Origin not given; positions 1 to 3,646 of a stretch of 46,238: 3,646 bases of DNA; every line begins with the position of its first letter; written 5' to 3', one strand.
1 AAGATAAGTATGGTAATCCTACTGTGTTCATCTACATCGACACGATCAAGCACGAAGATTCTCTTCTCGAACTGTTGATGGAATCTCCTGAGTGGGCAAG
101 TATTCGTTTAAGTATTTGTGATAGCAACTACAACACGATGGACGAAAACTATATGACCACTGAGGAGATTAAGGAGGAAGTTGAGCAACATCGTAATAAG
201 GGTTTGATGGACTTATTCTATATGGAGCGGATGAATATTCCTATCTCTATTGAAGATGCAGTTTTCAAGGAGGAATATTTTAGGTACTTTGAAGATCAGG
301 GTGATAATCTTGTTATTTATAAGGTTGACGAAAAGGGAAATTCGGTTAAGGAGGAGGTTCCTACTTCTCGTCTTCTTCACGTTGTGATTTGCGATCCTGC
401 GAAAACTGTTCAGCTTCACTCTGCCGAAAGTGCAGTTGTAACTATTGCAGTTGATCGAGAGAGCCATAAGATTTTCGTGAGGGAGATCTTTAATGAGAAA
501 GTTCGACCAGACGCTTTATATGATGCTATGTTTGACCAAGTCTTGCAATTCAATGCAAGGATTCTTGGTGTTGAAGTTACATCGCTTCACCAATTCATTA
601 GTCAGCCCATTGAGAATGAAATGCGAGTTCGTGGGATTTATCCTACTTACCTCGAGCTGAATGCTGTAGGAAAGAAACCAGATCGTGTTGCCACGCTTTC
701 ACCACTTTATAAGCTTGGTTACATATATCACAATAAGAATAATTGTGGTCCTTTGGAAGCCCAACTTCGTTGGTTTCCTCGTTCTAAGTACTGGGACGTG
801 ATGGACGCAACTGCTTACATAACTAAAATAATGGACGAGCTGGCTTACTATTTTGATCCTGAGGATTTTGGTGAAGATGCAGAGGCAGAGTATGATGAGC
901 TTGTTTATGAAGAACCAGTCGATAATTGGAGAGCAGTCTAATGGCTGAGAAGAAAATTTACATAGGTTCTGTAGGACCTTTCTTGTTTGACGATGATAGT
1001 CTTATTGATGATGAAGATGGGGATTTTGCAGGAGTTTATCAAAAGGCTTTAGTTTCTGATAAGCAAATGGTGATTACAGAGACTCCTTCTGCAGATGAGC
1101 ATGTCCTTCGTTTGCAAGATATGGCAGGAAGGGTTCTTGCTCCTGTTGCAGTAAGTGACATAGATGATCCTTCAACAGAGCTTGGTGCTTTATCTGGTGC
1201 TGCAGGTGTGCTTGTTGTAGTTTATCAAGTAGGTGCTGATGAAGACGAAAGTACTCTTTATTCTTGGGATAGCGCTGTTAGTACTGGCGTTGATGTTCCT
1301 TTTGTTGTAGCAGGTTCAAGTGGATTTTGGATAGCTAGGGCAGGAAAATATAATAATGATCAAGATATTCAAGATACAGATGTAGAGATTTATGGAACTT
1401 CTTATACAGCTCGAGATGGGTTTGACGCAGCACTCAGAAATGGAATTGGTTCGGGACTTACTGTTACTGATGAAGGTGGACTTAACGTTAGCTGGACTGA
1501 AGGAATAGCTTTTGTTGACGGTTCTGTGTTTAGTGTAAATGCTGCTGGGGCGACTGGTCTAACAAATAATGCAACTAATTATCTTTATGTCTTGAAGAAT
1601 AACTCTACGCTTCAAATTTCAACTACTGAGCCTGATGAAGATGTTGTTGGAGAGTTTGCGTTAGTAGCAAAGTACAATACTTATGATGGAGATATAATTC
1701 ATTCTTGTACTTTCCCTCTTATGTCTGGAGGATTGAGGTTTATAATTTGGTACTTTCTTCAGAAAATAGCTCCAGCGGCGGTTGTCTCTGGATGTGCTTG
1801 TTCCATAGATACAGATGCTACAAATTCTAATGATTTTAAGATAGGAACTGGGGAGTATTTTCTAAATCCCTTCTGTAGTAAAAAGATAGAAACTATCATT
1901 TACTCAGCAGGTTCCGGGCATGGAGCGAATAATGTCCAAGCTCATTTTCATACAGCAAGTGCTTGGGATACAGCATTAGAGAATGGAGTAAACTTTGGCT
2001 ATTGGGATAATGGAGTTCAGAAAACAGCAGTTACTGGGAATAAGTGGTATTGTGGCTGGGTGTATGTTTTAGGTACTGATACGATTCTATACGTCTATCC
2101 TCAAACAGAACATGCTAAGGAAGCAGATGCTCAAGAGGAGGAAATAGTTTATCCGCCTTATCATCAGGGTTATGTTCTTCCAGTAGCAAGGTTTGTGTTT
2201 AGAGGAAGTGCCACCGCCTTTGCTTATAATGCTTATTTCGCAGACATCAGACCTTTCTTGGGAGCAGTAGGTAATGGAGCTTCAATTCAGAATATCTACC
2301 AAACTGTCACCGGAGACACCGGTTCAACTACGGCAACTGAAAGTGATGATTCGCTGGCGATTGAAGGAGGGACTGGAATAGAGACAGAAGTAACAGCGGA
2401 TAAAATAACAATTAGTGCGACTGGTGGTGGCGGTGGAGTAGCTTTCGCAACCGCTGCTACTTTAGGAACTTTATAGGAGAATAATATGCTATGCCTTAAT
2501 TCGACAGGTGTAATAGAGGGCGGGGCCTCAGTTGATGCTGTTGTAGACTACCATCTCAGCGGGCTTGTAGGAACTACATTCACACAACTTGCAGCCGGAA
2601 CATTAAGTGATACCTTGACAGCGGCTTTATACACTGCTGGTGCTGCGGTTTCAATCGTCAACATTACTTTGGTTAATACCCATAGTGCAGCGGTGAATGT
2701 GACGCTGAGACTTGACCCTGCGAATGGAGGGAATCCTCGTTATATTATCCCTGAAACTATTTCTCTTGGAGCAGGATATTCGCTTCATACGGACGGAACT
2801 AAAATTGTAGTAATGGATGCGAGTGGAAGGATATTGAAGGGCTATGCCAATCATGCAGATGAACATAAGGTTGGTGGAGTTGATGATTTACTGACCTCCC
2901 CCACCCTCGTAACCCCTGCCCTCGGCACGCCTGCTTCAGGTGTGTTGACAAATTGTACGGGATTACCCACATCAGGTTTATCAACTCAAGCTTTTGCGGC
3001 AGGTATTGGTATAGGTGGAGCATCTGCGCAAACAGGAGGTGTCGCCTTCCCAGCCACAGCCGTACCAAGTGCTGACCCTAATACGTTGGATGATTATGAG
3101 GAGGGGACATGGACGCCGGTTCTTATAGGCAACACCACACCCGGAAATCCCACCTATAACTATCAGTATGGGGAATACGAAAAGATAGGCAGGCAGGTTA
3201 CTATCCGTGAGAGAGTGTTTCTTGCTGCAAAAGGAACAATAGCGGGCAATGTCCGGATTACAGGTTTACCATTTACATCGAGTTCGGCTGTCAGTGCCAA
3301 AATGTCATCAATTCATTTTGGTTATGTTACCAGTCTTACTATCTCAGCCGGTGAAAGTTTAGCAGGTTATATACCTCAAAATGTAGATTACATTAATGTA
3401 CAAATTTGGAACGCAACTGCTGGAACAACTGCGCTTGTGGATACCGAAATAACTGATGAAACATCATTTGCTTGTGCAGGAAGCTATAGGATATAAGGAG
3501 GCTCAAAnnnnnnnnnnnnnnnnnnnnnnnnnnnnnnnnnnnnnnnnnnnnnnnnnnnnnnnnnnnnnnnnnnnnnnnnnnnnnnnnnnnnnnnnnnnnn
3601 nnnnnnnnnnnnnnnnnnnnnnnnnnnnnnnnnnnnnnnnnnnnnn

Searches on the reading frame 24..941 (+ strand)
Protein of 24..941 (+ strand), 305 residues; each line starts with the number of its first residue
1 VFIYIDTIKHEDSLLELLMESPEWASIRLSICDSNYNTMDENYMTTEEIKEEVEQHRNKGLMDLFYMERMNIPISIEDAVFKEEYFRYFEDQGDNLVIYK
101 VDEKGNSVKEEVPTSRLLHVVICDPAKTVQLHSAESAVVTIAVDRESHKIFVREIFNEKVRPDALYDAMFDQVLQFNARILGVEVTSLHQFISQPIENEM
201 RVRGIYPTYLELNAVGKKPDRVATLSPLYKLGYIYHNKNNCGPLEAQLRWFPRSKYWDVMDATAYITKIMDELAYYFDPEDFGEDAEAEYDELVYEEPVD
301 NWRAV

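Call 69: search_protein_families(library=phrogs, proteins=[window:24-941:+], max_evalue=0.001)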
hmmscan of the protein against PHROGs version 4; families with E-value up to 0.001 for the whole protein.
window:24-941:+ (305 aa): 1 family
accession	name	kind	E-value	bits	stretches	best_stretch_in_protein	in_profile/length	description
phrog_38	-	head and packaging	5.1e-25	89.3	1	2-280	445-713/760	terminase large subunit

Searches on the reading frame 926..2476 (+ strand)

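Call 69: search_protein_families(library=phrogs, proteins=[window:926-2476:+], max_evalue=0.001)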
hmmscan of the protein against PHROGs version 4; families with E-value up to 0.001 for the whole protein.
window:926-2476:+ (516 aa): 1 family
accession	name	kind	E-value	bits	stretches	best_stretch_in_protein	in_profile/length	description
phrog_677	-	tail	2.9e-12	47.7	1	450-505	216-271/412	baseplate wedge tail fiber protein connector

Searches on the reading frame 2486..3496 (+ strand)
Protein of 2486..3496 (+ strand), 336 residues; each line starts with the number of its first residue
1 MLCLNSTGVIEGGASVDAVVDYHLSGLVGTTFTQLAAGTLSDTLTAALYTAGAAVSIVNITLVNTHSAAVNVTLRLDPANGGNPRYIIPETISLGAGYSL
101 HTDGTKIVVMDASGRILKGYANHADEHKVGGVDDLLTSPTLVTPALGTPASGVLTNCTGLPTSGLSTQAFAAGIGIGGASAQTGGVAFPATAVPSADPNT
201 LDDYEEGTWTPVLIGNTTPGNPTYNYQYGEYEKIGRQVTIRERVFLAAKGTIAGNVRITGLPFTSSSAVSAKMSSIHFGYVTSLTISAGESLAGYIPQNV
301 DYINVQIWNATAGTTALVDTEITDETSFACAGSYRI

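Call 69: search_protein_families(library=phrogs, proteins=[window:2486-3496:+], max_evalue=0.001)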
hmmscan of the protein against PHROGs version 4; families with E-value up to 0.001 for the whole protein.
window:2486-3496:+ (336 aa): 2 families
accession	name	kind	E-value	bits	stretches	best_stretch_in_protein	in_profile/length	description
phrog_29288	-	unknown function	1.6e-10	40.1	1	184-270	1411-1497/1558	-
phrog_17970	-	unknown function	6.6e-08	33.3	1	180-294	189-305/357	-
